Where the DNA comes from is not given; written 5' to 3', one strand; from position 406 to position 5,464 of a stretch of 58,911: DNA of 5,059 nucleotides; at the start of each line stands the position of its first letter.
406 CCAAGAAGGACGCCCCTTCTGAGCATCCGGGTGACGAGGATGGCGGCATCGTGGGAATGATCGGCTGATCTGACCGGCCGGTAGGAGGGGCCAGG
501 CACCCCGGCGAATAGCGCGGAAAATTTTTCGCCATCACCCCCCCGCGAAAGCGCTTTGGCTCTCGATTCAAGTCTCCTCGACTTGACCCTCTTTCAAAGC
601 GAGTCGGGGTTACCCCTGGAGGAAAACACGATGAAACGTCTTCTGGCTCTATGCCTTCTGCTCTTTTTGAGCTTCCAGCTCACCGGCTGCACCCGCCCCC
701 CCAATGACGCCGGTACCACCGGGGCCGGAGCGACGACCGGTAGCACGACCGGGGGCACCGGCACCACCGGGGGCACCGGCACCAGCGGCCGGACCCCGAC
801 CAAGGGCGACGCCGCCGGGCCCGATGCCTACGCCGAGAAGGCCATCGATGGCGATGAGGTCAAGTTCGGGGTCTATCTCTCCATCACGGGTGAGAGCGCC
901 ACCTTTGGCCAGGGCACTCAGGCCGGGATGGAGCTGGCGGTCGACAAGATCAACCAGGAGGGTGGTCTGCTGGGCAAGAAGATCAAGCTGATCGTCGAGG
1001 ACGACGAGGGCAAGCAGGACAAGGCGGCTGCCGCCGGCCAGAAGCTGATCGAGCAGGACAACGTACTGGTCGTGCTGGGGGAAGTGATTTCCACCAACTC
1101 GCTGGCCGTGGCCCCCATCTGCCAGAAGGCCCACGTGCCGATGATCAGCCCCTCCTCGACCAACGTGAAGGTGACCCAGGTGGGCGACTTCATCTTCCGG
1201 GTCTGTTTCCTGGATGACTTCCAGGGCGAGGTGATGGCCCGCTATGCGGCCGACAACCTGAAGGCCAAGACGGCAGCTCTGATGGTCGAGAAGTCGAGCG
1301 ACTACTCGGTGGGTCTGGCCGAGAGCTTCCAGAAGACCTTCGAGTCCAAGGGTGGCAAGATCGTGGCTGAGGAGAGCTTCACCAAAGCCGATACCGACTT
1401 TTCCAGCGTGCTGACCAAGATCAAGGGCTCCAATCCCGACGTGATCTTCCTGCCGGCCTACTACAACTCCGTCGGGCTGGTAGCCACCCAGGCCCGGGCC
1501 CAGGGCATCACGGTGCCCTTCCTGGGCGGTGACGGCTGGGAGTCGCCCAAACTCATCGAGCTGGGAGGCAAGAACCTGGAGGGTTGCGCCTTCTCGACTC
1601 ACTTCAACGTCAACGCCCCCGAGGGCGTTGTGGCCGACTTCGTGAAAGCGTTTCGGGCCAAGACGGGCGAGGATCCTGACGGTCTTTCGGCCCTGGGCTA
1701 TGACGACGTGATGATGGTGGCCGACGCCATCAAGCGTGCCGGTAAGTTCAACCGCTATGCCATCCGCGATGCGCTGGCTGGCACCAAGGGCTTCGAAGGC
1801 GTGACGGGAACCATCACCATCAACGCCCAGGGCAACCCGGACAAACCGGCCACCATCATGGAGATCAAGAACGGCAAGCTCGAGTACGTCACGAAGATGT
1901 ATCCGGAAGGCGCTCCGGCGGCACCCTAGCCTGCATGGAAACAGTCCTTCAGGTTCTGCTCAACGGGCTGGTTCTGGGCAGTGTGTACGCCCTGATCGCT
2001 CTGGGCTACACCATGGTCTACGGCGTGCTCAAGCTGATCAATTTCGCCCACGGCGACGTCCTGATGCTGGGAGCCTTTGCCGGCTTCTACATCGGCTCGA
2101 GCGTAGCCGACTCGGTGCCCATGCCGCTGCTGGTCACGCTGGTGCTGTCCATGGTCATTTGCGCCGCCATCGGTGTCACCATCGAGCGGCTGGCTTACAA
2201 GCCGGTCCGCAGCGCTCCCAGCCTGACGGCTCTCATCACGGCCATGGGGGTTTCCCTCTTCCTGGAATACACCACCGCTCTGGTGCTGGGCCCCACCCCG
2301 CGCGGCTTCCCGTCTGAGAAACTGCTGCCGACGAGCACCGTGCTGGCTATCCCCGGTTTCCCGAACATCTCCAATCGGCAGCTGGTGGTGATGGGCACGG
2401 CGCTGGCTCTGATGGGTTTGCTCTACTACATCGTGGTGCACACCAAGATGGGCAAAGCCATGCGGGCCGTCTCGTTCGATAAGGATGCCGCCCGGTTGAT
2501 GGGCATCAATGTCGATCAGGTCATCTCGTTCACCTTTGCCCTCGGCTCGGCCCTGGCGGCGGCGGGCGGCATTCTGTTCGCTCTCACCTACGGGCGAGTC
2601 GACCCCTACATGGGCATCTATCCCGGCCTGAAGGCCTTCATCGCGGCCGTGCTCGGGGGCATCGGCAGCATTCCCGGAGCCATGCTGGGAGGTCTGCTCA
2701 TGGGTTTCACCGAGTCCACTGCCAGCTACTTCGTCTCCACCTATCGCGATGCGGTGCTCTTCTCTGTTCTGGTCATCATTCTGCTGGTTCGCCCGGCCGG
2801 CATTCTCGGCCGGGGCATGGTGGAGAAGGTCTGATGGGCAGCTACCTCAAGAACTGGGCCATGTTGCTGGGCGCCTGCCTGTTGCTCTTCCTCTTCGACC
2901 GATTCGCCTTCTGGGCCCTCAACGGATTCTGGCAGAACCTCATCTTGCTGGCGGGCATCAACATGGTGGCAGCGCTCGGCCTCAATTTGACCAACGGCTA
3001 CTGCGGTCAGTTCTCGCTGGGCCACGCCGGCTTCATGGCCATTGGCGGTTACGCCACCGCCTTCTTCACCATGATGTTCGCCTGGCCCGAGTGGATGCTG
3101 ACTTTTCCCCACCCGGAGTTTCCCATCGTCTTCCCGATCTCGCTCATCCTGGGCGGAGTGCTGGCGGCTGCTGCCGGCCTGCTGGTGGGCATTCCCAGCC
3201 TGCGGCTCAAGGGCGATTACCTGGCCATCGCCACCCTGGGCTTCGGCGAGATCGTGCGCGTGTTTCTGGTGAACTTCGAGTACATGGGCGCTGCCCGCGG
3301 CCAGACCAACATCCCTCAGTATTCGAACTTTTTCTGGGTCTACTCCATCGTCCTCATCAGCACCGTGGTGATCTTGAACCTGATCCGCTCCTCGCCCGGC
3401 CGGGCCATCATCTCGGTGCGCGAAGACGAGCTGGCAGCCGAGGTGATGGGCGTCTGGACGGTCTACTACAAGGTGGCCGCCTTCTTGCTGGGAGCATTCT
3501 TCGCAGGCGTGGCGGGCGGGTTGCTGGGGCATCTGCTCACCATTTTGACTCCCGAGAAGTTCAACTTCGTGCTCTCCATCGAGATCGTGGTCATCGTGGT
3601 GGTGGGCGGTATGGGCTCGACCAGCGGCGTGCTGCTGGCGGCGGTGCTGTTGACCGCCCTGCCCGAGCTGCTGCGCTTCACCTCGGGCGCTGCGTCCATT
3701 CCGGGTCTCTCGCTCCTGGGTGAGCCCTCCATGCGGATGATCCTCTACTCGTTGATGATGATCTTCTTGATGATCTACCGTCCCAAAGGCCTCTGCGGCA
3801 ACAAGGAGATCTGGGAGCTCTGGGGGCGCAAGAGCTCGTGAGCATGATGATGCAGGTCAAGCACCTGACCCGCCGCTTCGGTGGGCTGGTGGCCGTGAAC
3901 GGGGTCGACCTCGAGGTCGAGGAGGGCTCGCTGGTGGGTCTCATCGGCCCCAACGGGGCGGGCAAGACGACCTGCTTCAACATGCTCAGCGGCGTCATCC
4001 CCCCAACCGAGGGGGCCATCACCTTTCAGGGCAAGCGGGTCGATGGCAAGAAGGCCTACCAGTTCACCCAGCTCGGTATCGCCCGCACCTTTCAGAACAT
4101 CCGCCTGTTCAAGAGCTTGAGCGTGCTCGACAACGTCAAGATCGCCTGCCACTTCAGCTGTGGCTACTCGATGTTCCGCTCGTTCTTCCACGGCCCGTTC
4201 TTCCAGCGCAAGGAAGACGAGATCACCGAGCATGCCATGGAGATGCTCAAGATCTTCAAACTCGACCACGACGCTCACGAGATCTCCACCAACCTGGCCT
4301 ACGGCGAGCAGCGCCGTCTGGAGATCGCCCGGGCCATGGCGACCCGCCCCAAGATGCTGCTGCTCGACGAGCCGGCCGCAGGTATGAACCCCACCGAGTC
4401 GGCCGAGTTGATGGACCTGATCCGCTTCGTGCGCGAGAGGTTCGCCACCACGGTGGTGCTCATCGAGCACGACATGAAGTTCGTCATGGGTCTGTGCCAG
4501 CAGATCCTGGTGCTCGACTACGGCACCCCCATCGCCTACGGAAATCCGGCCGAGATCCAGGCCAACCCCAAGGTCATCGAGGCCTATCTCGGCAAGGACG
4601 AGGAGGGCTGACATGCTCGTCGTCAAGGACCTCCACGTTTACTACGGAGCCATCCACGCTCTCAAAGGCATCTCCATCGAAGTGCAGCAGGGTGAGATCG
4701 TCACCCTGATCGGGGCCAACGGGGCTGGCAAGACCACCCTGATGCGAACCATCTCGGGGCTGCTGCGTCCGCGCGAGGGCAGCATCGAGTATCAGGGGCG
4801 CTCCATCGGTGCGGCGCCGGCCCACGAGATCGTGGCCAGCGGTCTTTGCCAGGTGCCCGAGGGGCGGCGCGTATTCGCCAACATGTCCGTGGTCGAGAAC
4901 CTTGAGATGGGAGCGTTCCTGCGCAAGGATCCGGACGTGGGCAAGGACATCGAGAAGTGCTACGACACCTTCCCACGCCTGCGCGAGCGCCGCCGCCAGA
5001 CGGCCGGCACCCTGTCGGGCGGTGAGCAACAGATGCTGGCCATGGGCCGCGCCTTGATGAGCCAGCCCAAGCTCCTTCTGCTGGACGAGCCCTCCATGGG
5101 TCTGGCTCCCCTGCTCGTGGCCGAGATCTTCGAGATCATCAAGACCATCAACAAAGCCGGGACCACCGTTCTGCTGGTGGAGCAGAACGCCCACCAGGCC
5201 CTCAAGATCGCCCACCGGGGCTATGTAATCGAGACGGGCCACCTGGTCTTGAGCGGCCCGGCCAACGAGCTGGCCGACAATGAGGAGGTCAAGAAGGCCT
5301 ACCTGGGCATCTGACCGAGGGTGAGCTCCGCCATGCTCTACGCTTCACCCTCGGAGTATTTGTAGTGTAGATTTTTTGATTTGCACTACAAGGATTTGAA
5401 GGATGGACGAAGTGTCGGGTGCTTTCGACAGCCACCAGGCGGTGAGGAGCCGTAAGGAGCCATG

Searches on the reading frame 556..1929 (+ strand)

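Call 9: search_protein_families(library=pfam, proteins=[window:556-1929:+], max_evalue=0.01)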
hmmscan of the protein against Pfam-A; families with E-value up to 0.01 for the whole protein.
window:556-1929:+ (457 aa): 4 families
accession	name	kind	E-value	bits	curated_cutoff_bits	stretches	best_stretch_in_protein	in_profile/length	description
PF13458.12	Peripla_BP_6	-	3.2e-71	241.2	31.7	1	101-440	1-342/343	Periplasmic binding protein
PF01094.35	ANF_receptor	-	2.9e-30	105.9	25.4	1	123-430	4-342/353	Receptor family ligand binding region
PF13433.12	Peripla_BP_5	-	5.8e-25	88.6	27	1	102-445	1-345/363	Periplasmic binding protein domain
PF21827.1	New_glue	-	0.0067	16.6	31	0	26-77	1-51/94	New glue protein family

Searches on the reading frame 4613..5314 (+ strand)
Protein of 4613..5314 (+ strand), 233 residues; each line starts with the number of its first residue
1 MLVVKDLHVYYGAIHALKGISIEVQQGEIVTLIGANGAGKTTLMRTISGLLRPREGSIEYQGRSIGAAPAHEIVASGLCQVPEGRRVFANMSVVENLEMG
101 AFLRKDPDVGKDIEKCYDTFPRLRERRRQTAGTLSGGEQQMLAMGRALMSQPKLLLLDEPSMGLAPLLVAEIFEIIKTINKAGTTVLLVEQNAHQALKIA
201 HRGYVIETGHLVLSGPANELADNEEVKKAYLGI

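Call 9: search_protein_families(library=pfam, proteins=[window:4613-5314:+], max_evalue=0.01)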
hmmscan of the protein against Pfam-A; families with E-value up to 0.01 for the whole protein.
window:4613-5314:+ (233 aa): 11 families
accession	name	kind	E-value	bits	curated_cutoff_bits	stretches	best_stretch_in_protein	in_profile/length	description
PF00005.33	ABC_tran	-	1.4e-30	107.1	25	1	17-161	1-136/137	ABC transporter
PF13304.12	AAA_21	-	3.9e-12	47.3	27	2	126-188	230-295/304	AAA domain, putative AbiEii toxin, Type IV TA system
PF13604.12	AAA_30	-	4.5e-05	23.7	27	1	28-71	19-56/191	AAA domain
PF13555.12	AAA_29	-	0.00013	22.1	27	1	19-57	14-51/61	P-loop containing region of AAA domain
PF13175.12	AAA_15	-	0.0014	18.8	32.1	1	17-117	14-83/374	AAA ATPase domain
PF02463.25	SMC_N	-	0.0023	17.8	40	0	27-48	24-45/220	RecF/RecN/SMC N terminal domain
PF13401.12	AAA_22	-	0.0037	18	27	0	26-71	4-33/130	AAA domain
PF13245.12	AAA_19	-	0.0054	17.3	25.1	0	25-55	9-39/134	AAA domain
PF13191.12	AAA_16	-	0.0062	17.5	32.6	1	25-54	22-51/167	AAA ATPase domain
PF25199.1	nSTAND_NTPase5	-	0.0065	16.7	34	0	25-48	39-62/145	Novel STAND NTPase 5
PF02367.23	TsaE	-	0.0067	16.8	26.6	0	22-49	16-43/128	Threonylcarbamoyl adenosine biosynthesis protein TsaE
